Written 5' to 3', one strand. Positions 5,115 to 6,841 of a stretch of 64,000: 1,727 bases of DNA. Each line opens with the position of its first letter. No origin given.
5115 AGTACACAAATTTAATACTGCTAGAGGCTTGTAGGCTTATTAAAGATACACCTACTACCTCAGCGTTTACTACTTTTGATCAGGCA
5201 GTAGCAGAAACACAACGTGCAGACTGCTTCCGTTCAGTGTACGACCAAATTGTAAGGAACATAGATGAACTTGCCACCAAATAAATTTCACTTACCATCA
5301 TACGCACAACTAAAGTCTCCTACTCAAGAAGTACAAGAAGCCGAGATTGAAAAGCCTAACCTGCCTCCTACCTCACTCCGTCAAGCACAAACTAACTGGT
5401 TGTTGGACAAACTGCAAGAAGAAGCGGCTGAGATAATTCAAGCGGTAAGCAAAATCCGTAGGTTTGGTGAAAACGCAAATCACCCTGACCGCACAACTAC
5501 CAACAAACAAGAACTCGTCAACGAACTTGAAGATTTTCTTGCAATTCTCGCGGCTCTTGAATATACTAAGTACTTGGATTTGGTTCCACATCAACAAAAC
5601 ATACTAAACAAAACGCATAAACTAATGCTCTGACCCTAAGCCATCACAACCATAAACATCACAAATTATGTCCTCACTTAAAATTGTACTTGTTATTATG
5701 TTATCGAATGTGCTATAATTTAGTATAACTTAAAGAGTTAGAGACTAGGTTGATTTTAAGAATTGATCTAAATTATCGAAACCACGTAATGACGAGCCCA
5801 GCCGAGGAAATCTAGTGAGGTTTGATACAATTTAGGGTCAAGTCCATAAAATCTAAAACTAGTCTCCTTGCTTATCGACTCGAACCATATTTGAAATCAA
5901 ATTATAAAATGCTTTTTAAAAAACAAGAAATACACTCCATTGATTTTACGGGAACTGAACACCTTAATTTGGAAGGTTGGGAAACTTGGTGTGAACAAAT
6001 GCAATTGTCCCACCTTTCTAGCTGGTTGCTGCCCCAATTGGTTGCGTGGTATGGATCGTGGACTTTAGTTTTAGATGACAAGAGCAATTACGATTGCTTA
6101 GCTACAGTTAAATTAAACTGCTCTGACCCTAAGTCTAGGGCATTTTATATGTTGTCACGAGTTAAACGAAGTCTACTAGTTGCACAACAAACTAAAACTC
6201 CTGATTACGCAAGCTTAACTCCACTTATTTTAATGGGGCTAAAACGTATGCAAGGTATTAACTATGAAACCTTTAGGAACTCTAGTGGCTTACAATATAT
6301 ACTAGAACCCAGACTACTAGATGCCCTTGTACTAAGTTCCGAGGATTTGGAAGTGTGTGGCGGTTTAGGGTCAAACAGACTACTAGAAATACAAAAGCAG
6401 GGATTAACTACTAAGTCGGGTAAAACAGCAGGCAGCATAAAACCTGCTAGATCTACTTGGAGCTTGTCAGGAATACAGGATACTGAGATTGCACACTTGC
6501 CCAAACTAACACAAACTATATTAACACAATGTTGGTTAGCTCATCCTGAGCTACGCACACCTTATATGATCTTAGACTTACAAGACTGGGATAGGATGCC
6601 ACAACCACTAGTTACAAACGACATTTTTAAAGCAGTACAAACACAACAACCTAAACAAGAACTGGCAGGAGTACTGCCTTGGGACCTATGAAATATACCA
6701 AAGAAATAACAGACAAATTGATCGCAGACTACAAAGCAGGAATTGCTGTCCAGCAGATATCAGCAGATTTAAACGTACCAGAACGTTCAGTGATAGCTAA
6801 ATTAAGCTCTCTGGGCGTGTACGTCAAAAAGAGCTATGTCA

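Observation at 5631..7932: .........: ten exact copies in 2.3 kb, in almost strictly alternating orientation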

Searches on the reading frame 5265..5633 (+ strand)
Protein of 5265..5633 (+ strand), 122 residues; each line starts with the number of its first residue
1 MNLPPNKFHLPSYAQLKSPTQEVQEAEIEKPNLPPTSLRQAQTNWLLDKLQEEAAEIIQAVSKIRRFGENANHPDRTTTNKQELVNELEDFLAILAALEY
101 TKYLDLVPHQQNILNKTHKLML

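Call 11: search_protein_families(library=pfam, proteins=[window:5265-5633:+], max_evalue=0.01)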
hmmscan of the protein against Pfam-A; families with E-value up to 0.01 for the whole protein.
window:5265-5633:+ (122 aa): 1 family
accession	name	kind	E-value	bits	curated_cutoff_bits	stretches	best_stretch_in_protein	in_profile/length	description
PF01503.22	PRA-PH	-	0.00046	21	21.3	1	36-94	18-63/86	Phosphoribosyl-ATP pyrophosphohydrolase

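Call 12: search_protein_families(library=phrogs, proteins=[window:5265-5633:+], max_evalue=0.01)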
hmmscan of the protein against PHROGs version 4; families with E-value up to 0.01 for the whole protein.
window:5265-5633:+ (122 aa): 2 families
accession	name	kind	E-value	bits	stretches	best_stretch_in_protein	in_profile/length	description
phrog_4856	-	other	8.8e-15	55.9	1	39-119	82-165/195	nucleoside triphosphate pyrophosphohydrolase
phrog_2245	-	other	0.0006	20.7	1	47-101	138-183/218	nucleoside triphosphate pyrophosphohydrolase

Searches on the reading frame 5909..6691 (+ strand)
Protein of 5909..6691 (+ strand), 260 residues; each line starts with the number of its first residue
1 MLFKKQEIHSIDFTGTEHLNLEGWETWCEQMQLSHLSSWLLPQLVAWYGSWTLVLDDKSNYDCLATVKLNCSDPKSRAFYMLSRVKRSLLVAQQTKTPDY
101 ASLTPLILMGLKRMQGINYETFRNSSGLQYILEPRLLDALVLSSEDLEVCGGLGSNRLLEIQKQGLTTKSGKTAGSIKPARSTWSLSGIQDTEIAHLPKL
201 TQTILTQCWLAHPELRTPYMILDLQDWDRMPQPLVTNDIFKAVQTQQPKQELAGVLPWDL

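Call 11: search_protein_families(library=pfam, proteins=[window:5909-6691:+], max_evalue=0.01)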
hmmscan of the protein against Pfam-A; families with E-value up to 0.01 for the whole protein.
window:5909-6691:+ (260 aa): 0 families

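Call 12: search_protein_families(library=phrogs, proteins=[window:5909-6691:+], max_evalue=0.01)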
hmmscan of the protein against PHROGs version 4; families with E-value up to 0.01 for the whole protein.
window:5909-6691:+ (260 aa): 0 families

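Call 13: find_related_loci(query=window:5909-6691:+, collection=viral_contigs, flank=10000)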
Query window:5909-6691:+ (260 aa) in viral_contigs; peptide patterns used: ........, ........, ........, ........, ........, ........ (x = any residue, [..] = any of these).
99 stretches matched a pattern; 8 encode a relative of the query (tblastn E <= 1e-3); 8 distinct loci.
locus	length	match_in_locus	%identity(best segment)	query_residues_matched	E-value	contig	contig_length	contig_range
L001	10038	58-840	77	1-260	9e-140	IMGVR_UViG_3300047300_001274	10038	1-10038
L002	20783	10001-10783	74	1-260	1e-132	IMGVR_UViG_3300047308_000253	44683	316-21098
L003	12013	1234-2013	74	1-260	2e-132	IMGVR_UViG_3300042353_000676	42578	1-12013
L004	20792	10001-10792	75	1-260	6e-132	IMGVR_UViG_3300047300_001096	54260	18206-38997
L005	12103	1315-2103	72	1-260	6e-130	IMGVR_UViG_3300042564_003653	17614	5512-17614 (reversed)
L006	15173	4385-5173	71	1-260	2e-128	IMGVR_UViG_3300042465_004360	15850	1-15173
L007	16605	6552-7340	71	1-260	9e-128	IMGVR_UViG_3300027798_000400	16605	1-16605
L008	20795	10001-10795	65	1-260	3e-113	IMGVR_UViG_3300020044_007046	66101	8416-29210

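Call 14: search_dna_similar(query=window:5909-6691:+, collection=phages, mode=protein)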
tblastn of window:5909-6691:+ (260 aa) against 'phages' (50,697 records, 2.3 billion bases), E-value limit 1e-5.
No match.

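Call 43: find_homologous_proteins(query=window:5909-6691:+, max_evalue=0.001)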
Query window:5909-6691:+ (260 aa): 302 proteins with E <= 0.001 among 884 candidates; the best 120 are listed.
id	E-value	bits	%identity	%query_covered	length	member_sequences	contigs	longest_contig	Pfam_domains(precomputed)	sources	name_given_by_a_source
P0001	9.8e-161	551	93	100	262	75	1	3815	-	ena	-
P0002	2.6e-154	530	89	100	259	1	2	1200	-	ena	-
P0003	1.2e-150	518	89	100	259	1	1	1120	-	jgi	-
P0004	5.6e-150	516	88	100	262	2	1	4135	-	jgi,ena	-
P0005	1.3e-149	515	87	100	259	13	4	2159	-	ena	-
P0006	3.5e-149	513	86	100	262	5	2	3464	-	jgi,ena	jgi:hypothetical protein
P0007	4.2e-149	513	87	100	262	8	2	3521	-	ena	-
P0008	9.0e-149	512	87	100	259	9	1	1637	-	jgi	-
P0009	1.9e-148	511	87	100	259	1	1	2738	-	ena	-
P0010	2.1e-148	511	87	100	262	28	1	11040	-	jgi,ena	jgi:hypothetical protein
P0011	2.6e-148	511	87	100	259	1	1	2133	-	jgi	-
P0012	3.6e-148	510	87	100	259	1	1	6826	-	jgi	-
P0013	6.0e-148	509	87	100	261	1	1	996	-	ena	-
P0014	2.6e-146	504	85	100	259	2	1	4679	-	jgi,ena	-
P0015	8.7e-146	502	84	100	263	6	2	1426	-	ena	-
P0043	5.2e-131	454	75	100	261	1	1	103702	-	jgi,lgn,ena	jgi:hypothetical protein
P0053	4.4e-129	448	74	100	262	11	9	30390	-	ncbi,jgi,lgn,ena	jgi:hypothetical protein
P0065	1.4e-126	439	74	100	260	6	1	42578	-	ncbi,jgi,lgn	jgi:hypothetical protein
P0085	3.4e-120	418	70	100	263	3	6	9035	-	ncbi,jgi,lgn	jgi:hypothetical protein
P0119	3.4e-107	376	64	100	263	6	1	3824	-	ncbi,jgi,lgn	jgi:hypothetical protein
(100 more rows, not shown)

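Call 46: find_encoding_contigs(protein=P0043, flank=10000, max_places=2)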
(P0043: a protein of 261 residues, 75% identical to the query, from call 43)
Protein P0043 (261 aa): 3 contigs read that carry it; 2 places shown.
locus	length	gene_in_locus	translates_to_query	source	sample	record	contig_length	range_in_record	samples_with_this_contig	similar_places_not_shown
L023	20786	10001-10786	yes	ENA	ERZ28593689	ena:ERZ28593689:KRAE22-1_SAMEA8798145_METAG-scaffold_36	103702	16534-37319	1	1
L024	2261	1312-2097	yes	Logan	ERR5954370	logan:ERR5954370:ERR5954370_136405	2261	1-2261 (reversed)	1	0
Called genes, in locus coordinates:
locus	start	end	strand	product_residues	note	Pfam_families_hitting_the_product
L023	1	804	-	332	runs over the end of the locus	PF03851:UvdE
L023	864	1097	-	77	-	-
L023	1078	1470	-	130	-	PF18909:dGTP_diPhyd_N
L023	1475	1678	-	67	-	-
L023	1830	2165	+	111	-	-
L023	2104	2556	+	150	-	PF07486:Hydrolase_2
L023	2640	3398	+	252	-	PF00149:Metallophos, PF12850:Metallophos_2 (weak)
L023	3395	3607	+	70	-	-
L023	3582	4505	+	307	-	PF02511:Thy1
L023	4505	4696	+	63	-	-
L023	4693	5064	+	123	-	-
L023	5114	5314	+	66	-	-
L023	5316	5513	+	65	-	-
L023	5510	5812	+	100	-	-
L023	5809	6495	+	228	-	-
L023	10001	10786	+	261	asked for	-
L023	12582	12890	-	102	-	PF26822:Phage_T5_A2 (weak)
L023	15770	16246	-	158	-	PF26880:Phage_T5_dNMPase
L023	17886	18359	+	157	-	PF26823:T5_Terminase_small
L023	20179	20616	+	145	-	PF26848:Phage_T5_Nicking_endo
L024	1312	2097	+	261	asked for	-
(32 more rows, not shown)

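Call 55: predict_structure(alignment_id=A1)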
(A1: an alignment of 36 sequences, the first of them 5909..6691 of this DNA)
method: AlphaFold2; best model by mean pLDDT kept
length: 260 residues; sequences in the alignment: 36
mean_pLDDT: 51.5   pTM: 0.36
mean pLDDT of the five models: 51.5, 50.4, 46.7, 44.5, 44.2
residues with pLDDT >= 90: 0; 70-90: 31; 50-70: 110; < 50: 119
segments of 3 or more residues with pLDDT < 50: 1-9, 37-39, 41-49, 86-117, 128-133, 180-184, 208-260
pLDDT, mean of each block of 10 residues (from residue 1): 35 65 71 58 48 75 75 67 47 33 36 42 54 52 65 55 53 55 52 70 57 34 39 36 31 35
secondary structure, 60 per line:
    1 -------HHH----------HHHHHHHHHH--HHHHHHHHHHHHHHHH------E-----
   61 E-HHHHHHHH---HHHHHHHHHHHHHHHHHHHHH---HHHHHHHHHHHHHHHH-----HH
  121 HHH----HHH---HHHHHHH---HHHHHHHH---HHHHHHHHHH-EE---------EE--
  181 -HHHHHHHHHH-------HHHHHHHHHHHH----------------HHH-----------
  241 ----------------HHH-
elements in order: H21-30 H33-48 H63-70 H74-94 H98-113 H119-123 H134-140 H144-151 H155-164 H182-191 H199-210

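Call 71: list_cluster_members(proteins=[P0053, P0065, P0085, P0119])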
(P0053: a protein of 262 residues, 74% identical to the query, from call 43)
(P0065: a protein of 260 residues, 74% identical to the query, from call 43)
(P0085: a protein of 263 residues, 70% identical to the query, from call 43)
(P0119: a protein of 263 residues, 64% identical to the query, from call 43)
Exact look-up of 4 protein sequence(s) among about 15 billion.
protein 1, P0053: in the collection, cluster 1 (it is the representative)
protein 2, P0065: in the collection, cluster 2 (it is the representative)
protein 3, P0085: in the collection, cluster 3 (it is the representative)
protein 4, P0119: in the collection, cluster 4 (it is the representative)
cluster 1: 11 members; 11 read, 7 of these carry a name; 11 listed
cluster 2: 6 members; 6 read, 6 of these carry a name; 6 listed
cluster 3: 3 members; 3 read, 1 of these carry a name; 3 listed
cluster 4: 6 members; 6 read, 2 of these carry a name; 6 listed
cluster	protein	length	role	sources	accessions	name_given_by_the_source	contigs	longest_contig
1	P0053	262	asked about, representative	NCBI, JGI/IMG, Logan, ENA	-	hypothetical protein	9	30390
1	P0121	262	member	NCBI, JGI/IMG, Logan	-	hypothetical protein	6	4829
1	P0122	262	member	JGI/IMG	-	hypothetical protein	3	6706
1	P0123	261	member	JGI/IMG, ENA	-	hypothetical protein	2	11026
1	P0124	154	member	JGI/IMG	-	hypothetical protein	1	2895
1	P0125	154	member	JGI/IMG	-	hypothetical protein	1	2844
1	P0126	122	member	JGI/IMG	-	hypothetical protein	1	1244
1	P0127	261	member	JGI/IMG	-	-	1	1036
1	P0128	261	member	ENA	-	-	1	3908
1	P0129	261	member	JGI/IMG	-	-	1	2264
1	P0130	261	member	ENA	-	-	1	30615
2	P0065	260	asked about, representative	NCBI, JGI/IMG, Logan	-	hypothetical protein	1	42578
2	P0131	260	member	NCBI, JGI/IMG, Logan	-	hypothetical protein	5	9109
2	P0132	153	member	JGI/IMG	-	hypothetical protein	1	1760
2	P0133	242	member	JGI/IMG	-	hypothetical protein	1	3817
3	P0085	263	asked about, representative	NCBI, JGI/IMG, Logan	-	hypothetical protein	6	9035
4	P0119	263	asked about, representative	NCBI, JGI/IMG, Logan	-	hypothetical protein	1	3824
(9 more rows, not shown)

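Call 72: find_related_loci(query=A1, collection=genome_contigs, flank=10000)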
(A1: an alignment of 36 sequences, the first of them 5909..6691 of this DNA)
Query A1 (260 aa) in genome_contigs; peptide patterns used: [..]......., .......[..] (x = any residue, [..] = any of these).
44 stretches matched a pattern, but none encodes a relative of the query by tblastn (E <= 1e-3).
